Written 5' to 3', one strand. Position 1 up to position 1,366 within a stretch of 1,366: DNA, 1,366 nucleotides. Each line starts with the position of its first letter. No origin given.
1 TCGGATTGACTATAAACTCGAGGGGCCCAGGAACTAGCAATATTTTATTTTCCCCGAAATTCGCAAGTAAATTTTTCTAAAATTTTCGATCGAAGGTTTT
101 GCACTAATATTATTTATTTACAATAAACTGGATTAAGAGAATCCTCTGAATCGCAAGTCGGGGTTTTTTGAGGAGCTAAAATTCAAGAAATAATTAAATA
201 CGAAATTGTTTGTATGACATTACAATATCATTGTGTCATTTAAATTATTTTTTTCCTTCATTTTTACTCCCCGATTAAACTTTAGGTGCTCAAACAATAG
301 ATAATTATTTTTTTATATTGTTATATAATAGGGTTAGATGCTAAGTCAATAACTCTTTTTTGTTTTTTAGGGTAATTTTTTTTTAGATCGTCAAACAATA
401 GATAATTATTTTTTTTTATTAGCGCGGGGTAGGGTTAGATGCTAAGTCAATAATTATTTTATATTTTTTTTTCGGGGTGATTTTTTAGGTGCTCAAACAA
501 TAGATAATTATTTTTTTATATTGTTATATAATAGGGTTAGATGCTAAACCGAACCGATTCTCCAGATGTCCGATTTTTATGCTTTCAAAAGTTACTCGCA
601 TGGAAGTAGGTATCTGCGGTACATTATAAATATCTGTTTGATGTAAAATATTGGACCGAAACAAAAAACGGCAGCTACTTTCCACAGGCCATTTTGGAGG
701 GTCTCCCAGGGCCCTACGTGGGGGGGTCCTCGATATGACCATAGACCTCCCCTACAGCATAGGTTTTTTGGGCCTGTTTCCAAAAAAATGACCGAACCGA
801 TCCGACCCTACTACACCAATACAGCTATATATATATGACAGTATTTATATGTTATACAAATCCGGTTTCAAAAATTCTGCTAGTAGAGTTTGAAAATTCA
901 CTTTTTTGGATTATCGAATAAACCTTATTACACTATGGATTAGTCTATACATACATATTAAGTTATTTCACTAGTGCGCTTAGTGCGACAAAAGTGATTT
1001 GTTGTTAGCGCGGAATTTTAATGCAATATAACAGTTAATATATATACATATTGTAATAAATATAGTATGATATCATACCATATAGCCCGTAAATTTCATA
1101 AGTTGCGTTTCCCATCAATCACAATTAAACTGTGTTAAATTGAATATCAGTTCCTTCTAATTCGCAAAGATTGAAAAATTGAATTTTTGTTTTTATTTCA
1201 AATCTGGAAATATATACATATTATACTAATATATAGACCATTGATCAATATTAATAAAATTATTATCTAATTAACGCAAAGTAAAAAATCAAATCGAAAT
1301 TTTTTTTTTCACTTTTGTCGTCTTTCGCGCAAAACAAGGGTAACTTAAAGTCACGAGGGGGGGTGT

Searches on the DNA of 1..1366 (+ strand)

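Call 5: search_rna_families(source=window, threshold=evalue, max_evalue=10, show_alignments=3)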
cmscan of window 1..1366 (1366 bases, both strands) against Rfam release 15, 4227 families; matches with E-value up to 10: 6.
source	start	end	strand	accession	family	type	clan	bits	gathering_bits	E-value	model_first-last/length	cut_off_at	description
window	574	666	+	RF01597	snoR22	Gene; snRNA; snoRNA; CD-box;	-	23.1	50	2.9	1-83/83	no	small nucleolar RNA snoR22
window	45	140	-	RF00199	SL2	Gene;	CL00020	18.8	41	7.4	1-110/110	no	SL2 RNA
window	1227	1338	-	RF01226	snoZ5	Gene; snRNA; snoRNA; CD-box;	CL00045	18.3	60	4.8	1-113/113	no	Small nucleolar RNA Z5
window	1101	1195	-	RF01486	rli62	Cis-reg;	-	18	83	2.2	1-135/135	no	Listeria sRNA rli62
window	138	196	+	RF03136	S10-Clostridia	Cis-reg; leader;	-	17.8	35.1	0.86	1-81/81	no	S10-Clostridia ribosomal protein leader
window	568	656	+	RF00301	snoZ256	Gene; snRNA; snoRNA; CD-box;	-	14.9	50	8.1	1-94/94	no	Small nucleolar RNA Z256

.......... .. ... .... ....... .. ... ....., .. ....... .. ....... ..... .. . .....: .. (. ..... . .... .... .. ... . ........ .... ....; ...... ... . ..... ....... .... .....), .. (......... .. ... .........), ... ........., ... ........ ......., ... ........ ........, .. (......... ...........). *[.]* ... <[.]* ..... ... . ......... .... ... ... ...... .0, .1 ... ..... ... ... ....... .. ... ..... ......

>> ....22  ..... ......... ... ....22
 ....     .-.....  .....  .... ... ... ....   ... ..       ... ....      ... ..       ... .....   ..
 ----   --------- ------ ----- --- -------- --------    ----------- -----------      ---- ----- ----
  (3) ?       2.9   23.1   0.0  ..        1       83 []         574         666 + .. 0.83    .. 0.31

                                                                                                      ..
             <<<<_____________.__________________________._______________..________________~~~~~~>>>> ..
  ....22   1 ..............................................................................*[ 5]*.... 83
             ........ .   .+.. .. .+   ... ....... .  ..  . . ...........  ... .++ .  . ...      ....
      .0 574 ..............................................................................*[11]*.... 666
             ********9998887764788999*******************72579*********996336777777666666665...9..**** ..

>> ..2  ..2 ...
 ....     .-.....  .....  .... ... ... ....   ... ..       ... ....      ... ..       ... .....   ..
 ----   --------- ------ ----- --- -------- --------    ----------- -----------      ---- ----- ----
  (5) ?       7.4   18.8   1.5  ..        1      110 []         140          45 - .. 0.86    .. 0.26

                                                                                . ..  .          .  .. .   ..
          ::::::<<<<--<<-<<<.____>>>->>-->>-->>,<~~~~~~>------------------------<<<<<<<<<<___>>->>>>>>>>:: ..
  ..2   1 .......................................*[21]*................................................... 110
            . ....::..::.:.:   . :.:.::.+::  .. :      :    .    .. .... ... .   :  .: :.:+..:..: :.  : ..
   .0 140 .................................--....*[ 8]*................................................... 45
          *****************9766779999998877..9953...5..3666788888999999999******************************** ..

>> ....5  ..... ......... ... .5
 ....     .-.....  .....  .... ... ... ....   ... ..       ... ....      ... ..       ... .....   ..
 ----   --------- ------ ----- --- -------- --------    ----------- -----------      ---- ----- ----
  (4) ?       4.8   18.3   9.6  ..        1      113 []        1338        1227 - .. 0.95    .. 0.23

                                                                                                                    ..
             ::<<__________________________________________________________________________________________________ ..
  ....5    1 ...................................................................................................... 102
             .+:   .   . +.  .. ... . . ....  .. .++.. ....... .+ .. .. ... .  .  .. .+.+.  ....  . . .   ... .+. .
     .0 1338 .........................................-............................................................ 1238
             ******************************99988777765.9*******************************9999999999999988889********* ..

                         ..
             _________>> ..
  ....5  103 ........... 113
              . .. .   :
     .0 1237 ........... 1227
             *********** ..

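Call 13: search_dna_similar(query=window:548-801:+, collection=phages, mode=distant, max_evalue=10)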
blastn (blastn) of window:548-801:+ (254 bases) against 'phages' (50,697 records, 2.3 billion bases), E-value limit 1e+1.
Records with a match: 15; places in all: 15; records where one place covers at least 80% of the query: 0.
Best place of each record, by identity: >=99% 4; 95-99% 2; 90-95% 5; 80-90% 2; 60-80% 2.
By first word of the organism name: Listeria 5; Vibrio 4; Sphingomonas 2; Enterococcus 2; Bacteriophage 1; Citrobacter 1.
By host as written in the record: - 4; Vibrio harveyi BAA-1116 4; Sphingomonas paucimobilis, Felix d'Herelle Reference Center for Phages host ... 2; Listeria monocytogenes J1-208 2; Listeria 1; Citrobacter freundii 1; Enterococcus faecalis 1.
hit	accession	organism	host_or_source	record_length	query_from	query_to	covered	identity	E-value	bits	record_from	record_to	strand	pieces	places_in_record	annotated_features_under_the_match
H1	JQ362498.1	Sphingomonas phage PAU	Sphingomonas paucimobilis, Felix ...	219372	83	133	20%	78.4%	8e-1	40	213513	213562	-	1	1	289: gp289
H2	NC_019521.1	Sphingomonas phage PAU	Sphingomonas paucimobilis, Felix ...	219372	83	133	20%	78.4%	8e-1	40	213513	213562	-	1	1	289: gp289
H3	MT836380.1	Bacteriophage sp.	human fecal samples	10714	212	242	12%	87.5%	3e+0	37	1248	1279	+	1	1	record has no annotation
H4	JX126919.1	Listeria phage LP-110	-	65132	93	120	11%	92.9%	8e-1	39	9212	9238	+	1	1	LPXTG cell wall anchor domain containing protein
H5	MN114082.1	Listeria phage LP-010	Listeria monocytogenes J1-208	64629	93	120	11%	92.9%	8e-1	39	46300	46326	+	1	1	hypothetical protein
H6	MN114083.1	Listeria phage LP-013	Listeria monocytogenes J1-208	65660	93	120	11%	92.9%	8e-1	39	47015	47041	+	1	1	hypothetical protein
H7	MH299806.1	Listeria phage LP-KV022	Listeria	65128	93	120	11%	92.9%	8e-1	39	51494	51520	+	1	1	hypothetical protein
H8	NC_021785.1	Listeria phage LP-110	-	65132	93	120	11%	92.9%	8e-1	39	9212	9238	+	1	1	LPXTG cell wall anchor domain containing protein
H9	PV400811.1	Citrobacter phage NM4.3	Citrobacter freundii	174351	27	54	11%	89.3%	3e+0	38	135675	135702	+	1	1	hypothetical protein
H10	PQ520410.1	Enterococcus phage IME_EF3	-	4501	79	101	9%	95.7%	3e+0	38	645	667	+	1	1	record has no annotation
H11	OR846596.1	Enterococcus phage Efs 1-1-1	Enterococcus faecalis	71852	79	101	9%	95.7%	3e+0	38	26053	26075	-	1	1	record has no annotation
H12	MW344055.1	Vibrio phage GRLPWR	Vibrio harveyi BAA-1116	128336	81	100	8%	100.0%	3e+0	37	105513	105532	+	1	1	174: hypothetical protein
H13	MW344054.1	Vibrio phage Gary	Vibrio harveyi BAA-1116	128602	81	100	8%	100.0%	3e+0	37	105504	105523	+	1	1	hypothetical protein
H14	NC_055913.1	Vibrio phage Gary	Vibrio harveyi BAA-1116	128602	81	100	8%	100.0%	3e+0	37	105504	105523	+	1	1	ATPase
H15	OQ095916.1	Vibrio phage Chloris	Vibrio harveyi BAA-1116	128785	81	100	8%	100.0%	3e+0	37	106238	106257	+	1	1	hypothetical protein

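Call 14: search_dna_similar(query=window:1-1366:+, collection=plasmids, mode=distant, max_evalue=1)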
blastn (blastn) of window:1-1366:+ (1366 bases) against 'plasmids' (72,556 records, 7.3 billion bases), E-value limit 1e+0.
Records with a match: 7; places in all: 7; records where one place covers at least 80% of the query: 0.
Best place of each record, by identity: 95-99% 1; 90-95% 2; 80-90% 4.
By first word of the organism name: Listeria 2; Mesomycoplasma 2; Bacillus 1; Tepidibacter 1; Clostridium 1.
By predicted mobility (MOB-suite, as given by PLSDB): non-mobilizable 5; mobilizable 2.
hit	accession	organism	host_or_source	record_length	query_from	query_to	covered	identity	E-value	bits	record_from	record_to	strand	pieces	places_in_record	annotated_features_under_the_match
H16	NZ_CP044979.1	Bacillus thuringiensis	whole organism,soil sample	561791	302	533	4%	93.1%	4e-1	89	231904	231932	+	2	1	none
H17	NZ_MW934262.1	Listeria innocua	-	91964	1141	1179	3%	84.6%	4e-1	45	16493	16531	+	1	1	hypothetical protein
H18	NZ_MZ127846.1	Listeria innocua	-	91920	1141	1179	3%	84.6%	4e-1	45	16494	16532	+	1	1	hypothetical protein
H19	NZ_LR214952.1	Mesomycoplasma neurolyticum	Mouse,brain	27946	221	254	2%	88.2%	4e-1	45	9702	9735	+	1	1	restriction endonuclease subunit S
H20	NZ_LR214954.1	Mesomycoplasma neurolyticum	Mouse,brain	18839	221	254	2%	88.2%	4e-1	45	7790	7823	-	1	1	restriction endonuclease subunit S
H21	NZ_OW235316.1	Tepidibacter aestuarii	-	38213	171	198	2%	96.4%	1e-1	47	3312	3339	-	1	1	L-lactate permease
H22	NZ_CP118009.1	Clostridium perfringens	Homo sapiens,pure cell culture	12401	443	471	2%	93.1%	4e-1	45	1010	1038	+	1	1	none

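Call 29: search_dna_similar(query=window:1-1366:+, collection=phages, mode=distant, max_evalue=0.1)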
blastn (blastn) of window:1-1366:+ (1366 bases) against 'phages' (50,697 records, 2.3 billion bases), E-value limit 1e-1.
No match.

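Call 48: search_rna_families(source=L001, threshold=gathering)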
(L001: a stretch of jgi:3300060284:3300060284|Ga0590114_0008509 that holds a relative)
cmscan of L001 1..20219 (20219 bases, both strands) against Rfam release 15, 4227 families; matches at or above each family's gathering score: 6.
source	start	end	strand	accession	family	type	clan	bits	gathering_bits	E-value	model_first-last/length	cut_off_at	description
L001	3691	7146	+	RF02543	LSU_rRNA_eukarya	Gene; rRNA;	CL00112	2364.5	50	0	1-3401/3401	no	Eukaryotic large subunit ribosomal RNA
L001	17490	20219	+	RF02543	LSU_rRNA_eukarya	Gene; rRNA;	CL00112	1786.5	50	0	1-2627/3401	3'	Eukaryotic large subunit ribosomal RNA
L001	1346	3365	+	RF01960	SSU_rRNA_eukarya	Gene; rRNA;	CL00111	1393.3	50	0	1-1831/1831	no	Eukaryotic small subunit ribosomal RNA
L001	15145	17164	+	RF01960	SSU_rRNA_eukarya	Gene; rRNA;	CL00111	1393.3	50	0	1-1831/1831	no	Eukaryotic small subunit ribosomal RNA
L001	3399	3543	+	RF00002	5_8S_rRNA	Gene; rRNA;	CL00112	84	42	7.1e-20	1-154/154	no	5.8S ribosomal RNA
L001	17198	17342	+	RF00002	5_8S_rRNA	Gene; rRNA;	CL00112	84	42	7.1e-20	1-154/154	no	5.8S ribosomal RNA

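Call 102: search_rna_families(source=L001, start=7147, end=15144, threshold=evalue, max_evalue=0.1)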
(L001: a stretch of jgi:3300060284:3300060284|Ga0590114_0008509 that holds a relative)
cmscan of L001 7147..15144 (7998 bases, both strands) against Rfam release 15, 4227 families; matches with E-value up to 0.1: 1.
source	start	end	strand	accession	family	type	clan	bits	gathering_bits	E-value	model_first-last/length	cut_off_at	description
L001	8824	8899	+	RF00746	mir-454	Gene; miRNA;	-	25.4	60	0.04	1-103/103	no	mir-454 microRNA precursor family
